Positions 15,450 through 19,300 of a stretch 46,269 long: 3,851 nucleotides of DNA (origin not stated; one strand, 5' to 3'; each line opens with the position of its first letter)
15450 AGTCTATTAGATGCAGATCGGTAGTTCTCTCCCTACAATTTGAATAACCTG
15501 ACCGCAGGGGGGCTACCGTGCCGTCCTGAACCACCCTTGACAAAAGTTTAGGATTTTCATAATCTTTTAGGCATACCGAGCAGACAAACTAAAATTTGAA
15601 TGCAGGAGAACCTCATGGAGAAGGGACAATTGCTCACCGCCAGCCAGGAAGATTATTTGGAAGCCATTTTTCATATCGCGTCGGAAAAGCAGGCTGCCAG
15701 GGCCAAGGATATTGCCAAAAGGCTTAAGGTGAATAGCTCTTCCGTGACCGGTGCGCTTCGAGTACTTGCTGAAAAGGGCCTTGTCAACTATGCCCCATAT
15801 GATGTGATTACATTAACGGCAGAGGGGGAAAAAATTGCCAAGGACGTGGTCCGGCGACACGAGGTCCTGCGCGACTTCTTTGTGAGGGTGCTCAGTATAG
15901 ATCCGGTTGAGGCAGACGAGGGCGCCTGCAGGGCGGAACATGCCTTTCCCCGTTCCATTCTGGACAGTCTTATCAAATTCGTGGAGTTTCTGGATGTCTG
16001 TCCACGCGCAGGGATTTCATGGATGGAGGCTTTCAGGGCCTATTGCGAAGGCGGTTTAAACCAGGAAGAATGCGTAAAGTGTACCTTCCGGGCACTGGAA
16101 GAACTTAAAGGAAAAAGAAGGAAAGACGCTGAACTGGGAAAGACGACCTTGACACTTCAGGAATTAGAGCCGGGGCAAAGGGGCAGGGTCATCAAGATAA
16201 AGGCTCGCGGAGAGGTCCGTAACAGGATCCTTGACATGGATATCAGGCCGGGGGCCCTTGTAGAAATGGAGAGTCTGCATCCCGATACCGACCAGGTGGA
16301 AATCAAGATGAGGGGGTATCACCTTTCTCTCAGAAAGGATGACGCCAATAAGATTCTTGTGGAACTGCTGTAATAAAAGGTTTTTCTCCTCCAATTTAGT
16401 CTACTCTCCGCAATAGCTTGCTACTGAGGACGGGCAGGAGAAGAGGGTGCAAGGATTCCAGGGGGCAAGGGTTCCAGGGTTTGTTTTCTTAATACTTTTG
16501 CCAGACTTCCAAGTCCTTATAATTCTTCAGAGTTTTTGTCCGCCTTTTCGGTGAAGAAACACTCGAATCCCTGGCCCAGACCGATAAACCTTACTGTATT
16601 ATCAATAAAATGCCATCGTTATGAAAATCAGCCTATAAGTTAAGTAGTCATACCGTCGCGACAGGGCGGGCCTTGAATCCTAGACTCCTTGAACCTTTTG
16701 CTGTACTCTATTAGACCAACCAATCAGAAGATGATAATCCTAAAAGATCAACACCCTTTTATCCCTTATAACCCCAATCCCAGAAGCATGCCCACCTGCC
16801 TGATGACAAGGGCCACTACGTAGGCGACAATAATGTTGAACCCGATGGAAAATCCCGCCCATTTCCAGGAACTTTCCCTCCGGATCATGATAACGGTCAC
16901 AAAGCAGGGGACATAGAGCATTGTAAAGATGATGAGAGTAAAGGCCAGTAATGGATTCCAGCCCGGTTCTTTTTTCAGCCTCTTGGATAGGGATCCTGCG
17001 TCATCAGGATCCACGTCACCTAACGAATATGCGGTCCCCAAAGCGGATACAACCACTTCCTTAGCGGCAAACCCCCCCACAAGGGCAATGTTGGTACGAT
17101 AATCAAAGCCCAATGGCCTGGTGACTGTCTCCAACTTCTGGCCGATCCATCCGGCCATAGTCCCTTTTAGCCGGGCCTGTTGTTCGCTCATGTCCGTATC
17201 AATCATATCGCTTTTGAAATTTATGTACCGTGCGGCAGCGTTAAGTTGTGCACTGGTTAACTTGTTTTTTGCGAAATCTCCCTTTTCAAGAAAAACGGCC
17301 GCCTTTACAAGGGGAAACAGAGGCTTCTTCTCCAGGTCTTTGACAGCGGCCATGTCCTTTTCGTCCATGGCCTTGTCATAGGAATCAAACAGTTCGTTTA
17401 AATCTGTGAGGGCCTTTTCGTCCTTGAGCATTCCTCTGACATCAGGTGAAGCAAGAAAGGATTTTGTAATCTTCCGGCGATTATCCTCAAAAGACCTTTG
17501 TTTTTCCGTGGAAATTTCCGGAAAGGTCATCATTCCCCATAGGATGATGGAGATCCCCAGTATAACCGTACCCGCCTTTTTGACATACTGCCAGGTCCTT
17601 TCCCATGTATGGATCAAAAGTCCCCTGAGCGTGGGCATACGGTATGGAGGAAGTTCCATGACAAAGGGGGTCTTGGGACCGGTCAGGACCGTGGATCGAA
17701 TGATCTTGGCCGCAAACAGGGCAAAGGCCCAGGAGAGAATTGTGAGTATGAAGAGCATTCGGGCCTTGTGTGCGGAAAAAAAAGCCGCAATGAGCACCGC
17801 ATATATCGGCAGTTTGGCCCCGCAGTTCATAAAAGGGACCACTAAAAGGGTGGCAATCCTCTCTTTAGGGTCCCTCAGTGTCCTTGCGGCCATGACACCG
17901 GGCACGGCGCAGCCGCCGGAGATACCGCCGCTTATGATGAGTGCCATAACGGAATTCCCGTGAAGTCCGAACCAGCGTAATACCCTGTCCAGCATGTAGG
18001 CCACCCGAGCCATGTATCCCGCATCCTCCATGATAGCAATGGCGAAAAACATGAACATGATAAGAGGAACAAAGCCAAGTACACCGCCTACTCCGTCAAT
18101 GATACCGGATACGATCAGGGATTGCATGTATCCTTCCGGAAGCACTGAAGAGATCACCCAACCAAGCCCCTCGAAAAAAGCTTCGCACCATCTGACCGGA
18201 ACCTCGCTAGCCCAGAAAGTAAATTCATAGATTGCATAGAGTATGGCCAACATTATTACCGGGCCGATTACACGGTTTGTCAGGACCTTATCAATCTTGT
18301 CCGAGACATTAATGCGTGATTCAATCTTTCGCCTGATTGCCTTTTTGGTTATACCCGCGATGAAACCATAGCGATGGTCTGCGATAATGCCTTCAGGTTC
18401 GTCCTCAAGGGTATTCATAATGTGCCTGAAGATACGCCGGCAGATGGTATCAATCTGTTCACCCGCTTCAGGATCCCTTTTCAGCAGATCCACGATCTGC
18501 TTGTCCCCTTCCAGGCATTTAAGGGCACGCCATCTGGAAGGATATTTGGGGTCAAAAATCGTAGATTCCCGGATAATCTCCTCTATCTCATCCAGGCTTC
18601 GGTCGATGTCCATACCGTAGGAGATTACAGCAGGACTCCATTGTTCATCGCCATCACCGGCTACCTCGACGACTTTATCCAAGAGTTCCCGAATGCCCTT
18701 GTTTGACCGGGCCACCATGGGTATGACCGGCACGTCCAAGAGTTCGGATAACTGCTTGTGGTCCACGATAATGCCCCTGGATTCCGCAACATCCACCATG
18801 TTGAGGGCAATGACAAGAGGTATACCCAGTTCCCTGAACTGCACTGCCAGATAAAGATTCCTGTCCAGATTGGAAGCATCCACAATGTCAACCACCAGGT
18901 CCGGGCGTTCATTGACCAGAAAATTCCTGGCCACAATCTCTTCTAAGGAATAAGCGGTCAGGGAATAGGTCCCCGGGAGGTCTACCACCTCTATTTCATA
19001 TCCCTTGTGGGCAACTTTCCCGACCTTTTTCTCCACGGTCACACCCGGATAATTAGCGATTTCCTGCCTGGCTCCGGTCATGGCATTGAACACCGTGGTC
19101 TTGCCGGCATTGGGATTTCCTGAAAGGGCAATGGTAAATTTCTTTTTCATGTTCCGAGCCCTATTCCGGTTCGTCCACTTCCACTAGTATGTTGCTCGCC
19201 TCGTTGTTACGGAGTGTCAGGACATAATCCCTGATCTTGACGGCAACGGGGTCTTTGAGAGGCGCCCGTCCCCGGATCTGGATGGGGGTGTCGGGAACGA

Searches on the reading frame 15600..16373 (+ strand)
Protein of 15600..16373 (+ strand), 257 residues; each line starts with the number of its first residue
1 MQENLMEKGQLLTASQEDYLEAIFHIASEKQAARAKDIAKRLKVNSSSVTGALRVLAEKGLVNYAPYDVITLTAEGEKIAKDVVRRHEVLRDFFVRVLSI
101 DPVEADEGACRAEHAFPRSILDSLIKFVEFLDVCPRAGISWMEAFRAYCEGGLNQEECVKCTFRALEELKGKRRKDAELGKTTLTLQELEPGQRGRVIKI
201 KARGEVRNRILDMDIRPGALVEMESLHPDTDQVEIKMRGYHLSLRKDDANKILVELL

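Call 67: search_protein_families(library=pfam, proteins=[window:15600-16373:+])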
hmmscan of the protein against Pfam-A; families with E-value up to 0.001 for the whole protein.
window:15600-16373:+ (257 aa): 7 families
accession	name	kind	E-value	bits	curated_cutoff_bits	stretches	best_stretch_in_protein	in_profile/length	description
PF02742.21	Fe_dep_repr_C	-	4.7e-19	68.6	27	1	73-137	1-65/70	Iron dependent repressor, metal binding and dimerisation domain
PF04023.20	FeoA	-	3.2e-16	59.6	23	1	185-255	2-73/74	FeoA domain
PF01325.25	Fe_dep_repress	-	1e-14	54.9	26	1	12-67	2-57/60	Iron dependent repressor, N-terminal DNA binding domain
PF01047.28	MarR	-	2.9e-06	27.5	24.6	1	25-63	10-48/59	MarR family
PF12802.13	MarR_2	-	3.6e-05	24.3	27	1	22-62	10-50/61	MarR family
PF13463.12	HTH_27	-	0.00016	22.3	22.2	1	21-76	7-68/68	Winged helix DNA-binding domain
PF01978.25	TrmB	-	0.00024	21.3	25.6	1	30-63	20-53/68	Sugar-specific transcriptional regulator TrmB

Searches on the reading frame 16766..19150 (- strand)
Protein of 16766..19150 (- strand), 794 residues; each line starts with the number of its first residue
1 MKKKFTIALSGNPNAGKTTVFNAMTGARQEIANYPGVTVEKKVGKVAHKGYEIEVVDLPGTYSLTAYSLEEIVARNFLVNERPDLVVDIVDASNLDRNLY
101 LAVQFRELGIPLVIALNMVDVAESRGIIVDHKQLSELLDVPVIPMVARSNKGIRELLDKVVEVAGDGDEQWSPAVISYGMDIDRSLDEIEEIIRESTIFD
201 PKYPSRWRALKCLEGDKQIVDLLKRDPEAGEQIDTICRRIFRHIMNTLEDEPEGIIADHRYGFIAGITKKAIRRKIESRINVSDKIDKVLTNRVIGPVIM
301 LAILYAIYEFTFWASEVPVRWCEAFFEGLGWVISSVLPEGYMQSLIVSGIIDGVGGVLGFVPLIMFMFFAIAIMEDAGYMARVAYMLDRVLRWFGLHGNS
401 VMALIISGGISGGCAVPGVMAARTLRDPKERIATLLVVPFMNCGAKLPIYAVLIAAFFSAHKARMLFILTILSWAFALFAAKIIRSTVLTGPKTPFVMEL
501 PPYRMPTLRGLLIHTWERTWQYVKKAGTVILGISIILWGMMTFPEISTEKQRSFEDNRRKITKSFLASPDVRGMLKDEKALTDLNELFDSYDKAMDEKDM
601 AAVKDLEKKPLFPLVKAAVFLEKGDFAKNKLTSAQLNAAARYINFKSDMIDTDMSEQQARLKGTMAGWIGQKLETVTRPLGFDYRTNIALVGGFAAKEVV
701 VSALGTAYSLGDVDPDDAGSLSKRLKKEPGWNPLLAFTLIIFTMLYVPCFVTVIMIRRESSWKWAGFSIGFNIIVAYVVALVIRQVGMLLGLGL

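Call 67: search_protein_families(library=pfam, proteins=[window:16766-19150:-])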
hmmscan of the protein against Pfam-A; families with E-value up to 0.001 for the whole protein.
window:16766-19150:- (794 aa): 7 families
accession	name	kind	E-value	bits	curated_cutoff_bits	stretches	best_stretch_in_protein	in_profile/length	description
PF02421.24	FeoB_N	-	1.9e-65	219.6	27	1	6-160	2-156/156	Ferrous iron transport protein B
PF07670.19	Gate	-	5.7e-33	113.9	29.6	2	358-456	2-103/104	Nucleoside recognition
PF17910.6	FeoB_Cyto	-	5.4e-22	78.5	23.4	1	178-272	1-89/90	FeoB cytosolic helical domain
PF01926.29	MMR_HSR1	-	1.2e-20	74.1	21.9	1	6-117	1-112/113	50S ribosome-binding GTPase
PF07664.17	FeoB_C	-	2.2e-18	66.2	26.6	1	466-518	1-54/54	Ferrous iron transport protein B C terminus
PF00009.33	GTP_EFTU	-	1.4e-06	28.5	26.5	1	33-163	51-185/188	Elongation factor Tu GTP binding domain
PF09439.16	SRPRB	-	0.00084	19.2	25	0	3-75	2-70/178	Signal recognition particle receptor beta subunit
